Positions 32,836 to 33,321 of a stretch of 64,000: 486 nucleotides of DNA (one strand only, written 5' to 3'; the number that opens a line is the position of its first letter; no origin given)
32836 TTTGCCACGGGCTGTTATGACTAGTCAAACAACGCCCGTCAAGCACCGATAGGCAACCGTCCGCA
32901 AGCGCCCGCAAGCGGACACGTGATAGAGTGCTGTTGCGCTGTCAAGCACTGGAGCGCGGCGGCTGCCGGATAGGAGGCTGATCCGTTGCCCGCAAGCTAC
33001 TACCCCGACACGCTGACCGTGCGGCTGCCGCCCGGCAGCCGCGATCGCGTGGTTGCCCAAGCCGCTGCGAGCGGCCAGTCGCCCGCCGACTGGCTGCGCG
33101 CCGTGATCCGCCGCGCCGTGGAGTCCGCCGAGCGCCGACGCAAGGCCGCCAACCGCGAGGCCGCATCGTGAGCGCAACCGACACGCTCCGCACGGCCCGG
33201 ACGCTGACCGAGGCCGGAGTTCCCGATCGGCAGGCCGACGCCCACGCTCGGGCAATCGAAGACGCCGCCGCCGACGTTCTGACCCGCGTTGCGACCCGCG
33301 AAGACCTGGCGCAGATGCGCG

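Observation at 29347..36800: Accessory/mobile patch: AAA-ATPase/PD-(D/E)XK gene, IS, RHH+DUF1640 pair, AT-rich micro-ORF, truncated integrase, DUF1640 fragment and MITE-flanked antiporter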

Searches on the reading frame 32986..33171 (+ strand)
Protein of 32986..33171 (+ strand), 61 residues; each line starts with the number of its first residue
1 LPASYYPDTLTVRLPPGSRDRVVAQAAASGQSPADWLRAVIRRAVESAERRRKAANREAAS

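Call 3: search_protein_families(library=pfam, proteins=[window:32986-33171:+], max_evalue=0.01)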
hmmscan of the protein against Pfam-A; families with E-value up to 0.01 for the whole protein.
window:32986-33171:+ (61 aa): 0 families

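Call 7: search_protein_families(library=ncbifam, proteins=[window:32986-33171:+], max_evalue=0.01)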
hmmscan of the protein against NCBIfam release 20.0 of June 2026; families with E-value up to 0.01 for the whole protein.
window:32986-33171:+ (61 aa): 0 families

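Call 8: search_protein_families(library=padloc, proteins=[window:32986-33171:+], max_evalue=0.01)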
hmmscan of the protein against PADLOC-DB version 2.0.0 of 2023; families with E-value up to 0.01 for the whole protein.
window:32986-33171:+ (61 aa): 0 families

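Call 9: search_protein_families(library=phrogs, proteins=[window:32986-33171:+], max_evalue=0.01)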
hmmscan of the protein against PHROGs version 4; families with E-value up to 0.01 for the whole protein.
window:32986-33171:+ (61 aa): 0 families

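Call 54: search_protein_families(library=pfam, proteins=[window:32986-33171:+], max_evalue=1)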
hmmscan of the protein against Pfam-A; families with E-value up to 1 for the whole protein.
window:32986-33171:+ (61 aa): 1 family
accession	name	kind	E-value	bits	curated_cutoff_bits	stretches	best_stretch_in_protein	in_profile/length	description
PF21983.2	NikA-like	-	0.013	16.1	27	1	9-41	6-38/72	Mobilization protein NikA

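Call 55: find_homologous_proteins(query=window:32986-33171:+, max_evalue=0.001)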
Query window:32986-33171:+ (61 aa): 1 proteins with E <= 0.001 among 4 candidates.
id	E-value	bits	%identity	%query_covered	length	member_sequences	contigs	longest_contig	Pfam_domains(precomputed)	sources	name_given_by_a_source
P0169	4.2e-30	119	100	100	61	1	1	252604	-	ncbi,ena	-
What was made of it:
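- Tried and rejected: RHH word-index search: only itself (call 55).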

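Call 57: search_solved_structures(query=A4, max_evalue=10, show_alignments=2)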
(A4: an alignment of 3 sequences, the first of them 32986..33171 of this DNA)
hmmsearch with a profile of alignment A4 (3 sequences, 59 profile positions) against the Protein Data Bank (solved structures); distinct sequences matched with E-value up to 10: 27.
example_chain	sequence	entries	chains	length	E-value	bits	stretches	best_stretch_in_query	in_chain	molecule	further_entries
5x3t_A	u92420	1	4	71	0.029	17.5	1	8-48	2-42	Antitoxin VapB26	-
7aoi_AU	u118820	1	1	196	0.23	14.7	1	32-50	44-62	bL20m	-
6iya_A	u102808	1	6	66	0.26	14.5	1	10-50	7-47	Transcriptional regulator CopG family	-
6hiv_AU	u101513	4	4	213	0.26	14.5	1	32-50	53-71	bL20m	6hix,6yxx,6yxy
3qoq_A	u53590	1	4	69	0.36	14.1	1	5-30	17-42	Alginate and motility regulator Z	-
8vfk_A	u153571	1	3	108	0.54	13.5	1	13-47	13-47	D-dopachrome decarboxylase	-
8vdy_A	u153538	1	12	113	0.6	13.3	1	13-47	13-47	D-dopachrome decarboxylase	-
9o3r_AAA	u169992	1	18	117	0.62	13.3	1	13-46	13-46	D-dopachrome decarboxylase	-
7mrv_A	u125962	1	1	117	0.65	13.2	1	13-46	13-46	D-dopachrome decarboxylase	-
8dbb_A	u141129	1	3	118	0.65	13.2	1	13-46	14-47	D-dopachrome decarboxylase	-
9o3u_AAA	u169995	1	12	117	0.65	13.2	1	13-46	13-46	D-dopachrome decarboxylase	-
8vg7_A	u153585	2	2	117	0.66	13.2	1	13-46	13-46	D-dopachrome decarboxylase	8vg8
8vfo_A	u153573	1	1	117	0.66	13.2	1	13-46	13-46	D-dopachrome decarboxylase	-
1dpt_A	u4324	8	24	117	0.66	13.2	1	13-46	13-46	D-DOPACHROME TAUTOMERASE | D-dopachrome decarboxylase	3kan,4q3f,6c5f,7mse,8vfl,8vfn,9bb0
8vfw_A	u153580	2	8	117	0.66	13.2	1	13-46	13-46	D-dopachrome decarboxylase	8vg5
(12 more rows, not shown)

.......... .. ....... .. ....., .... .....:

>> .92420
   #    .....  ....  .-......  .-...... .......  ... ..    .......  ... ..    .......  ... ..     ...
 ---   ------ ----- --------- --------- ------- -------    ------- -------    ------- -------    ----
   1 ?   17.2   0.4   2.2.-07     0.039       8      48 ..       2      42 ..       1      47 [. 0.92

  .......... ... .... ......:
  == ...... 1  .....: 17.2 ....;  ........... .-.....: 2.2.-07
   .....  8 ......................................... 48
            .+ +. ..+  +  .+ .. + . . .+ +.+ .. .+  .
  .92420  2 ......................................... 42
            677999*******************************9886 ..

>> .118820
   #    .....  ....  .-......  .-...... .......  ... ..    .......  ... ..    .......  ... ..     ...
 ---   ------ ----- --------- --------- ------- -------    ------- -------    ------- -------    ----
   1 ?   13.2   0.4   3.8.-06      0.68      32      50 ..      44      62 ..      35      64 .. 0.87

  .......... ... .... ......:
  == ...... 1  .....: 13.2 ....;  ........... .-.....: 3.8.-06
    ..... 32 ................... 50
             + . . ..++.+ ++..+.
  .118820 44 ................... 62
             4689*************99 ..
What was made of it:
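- On Ribbon-helix-helix (CopG/Arc/MetJ) DNA-binding proteins: Profile hits to VapB26, CopG and AmrZ (call 57).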

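Call 93: predict_structure(protein=window:32986-33171:+)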
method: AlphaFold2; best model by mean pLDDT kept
length: 61 residues; sequences in the alignment: 1
mean_pLDDT: 83.9   pTM: 0.56
mean pLDDT of the five models: 83.9, 82.1, 81.9, 78.6, 73.0
residues with pLDDT >= 90: 27; 70-90: 26; 50-70: 7; < 50: 1
segments of 3 or more residues with pLDDT < 50: none
pLDDT, mean of each block of 10 residues (from residue 1): 65 82 93 92 92 83 55
secondary structure, 60 per line:
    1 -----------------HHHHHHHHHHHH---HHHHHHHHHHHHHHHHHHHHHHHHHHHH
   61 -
elements in order: H18-29 H33-60

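Call 96: fold_search(model_id=the predicted structure, library=pdb)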
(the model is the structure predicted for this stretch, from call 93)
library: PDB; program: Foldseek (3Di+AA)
matches with E <= 10: 113; with E <= 0.001: 0
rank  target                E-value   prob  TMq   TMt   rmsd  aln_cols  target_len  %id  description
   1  3qoq_A                7.1e-02  0.99  0.58  0.69   1.8        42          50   24  Crystal Structure of the Transcription Factor AmrZ in Complex with the 18 Base Pair amrZ1 Binding Site (released 2012-02-15)
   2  3ft7_A                1.4e-01  0.97  0.56  0.73   3.8        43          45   21  Crystal structure of an extremely stable dimeric protein from sulfolobus islandicus (released 2009-10-20)
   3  8u12_A                1.5e-01  0.95  0.59  0.70   3.8        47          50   15  Crystal Structure of Antitoxin Protein Rv0298 of Type II Toxin-antitoxin Systems from Mycobacterium tuberculosis (released 2023-09-27)
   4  7etr_B                1.7e-01  0.94  0.63  0.54   2.3        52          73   31  Crystal structure of SO_1444-SO_1445 complex from Shewanella oneidensis (released 2022-03-23)
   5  5zgn_A                2.1e-01  0.84  0.57  0.52   4.4        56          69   23  The crystal structure of KacTA-DNA complex (released 2019-04-03)
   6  7f37_D                2.1e-01  0.66  0.45  0.35   6.2        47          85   23  Crystal structure of AtaT2-AtaR2 complex (released 2021-12-22)
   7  3qoq_D                2.3e-01  0.97  0.59  0.73   1.7        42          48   24  Crystal Structure of the Transcription Factor AmrZ in Complex with the 18 Base Pair amrZ1 Binding Site (released 2012-02-15)
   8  7zg6_A                2.5e-01  0.96  0.62  0.70   1.8        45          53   22  TacA1 antitoxin (released 2023-10-11)
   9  6ajm_C                2.5e-01  0.80  0.50  0.41   2.8        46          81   28  Crystal structure of apo AtaTR (released 2019-01-02)
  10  2ba3_MODEL_1_A        2.7e-01  0.80  0.44  0.51   4.5        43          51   19  NMR Structure of NikA N-terminal Fragment (released 2006-10-03)
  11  5x3t_A                2.9e-01  0.94  0.54  0.48   1.4        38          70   39  VapBC from Mycobacterium tuberculosis (released 2017-06-07)
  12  6gts_C                2.9e-01  0.69  0.47  0.37   3.3        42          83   26  Structure of the AtaT-AtaR complex bound DNA (released 2019-03-06)
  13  8jdi_G                3.7e-01  0.77  0.45  0.20   2.4        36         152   28  Crystal structure of Cas7-AcrIF25 complex (released 2024-05-29)
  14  5zgn_B                3.7e-01  0.72  0.53  0.42   3.3        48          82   25  The crystal structure of KacTA-DNA complex (released 2019-04-03)
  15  7nyw_I                3.7e-01  0.54  0.42  0.23   4.0        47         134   23  Cryo-EM structure of the MukBEF-MatP-DNA head module (released 2021-07-07)
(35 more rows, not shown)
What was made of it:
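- On Ribbon-helix-helix (CopG/Arc/MetJ) DNA-binding proteins: The Foldseek top hits are almost all RHH proteins (AmrZ prob 0.99) (calls 93, 96).
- Checked: The RHH fold is supported by the AF2 model and Foldseek, whose top hits are AmrZ, CopG-like ORF56, VapB, Arc and NikA (calls 93, 96), and by the profile search against PDB (call 57).
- The RHH model resembles many RHH antitoxins (calls 57, 96).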
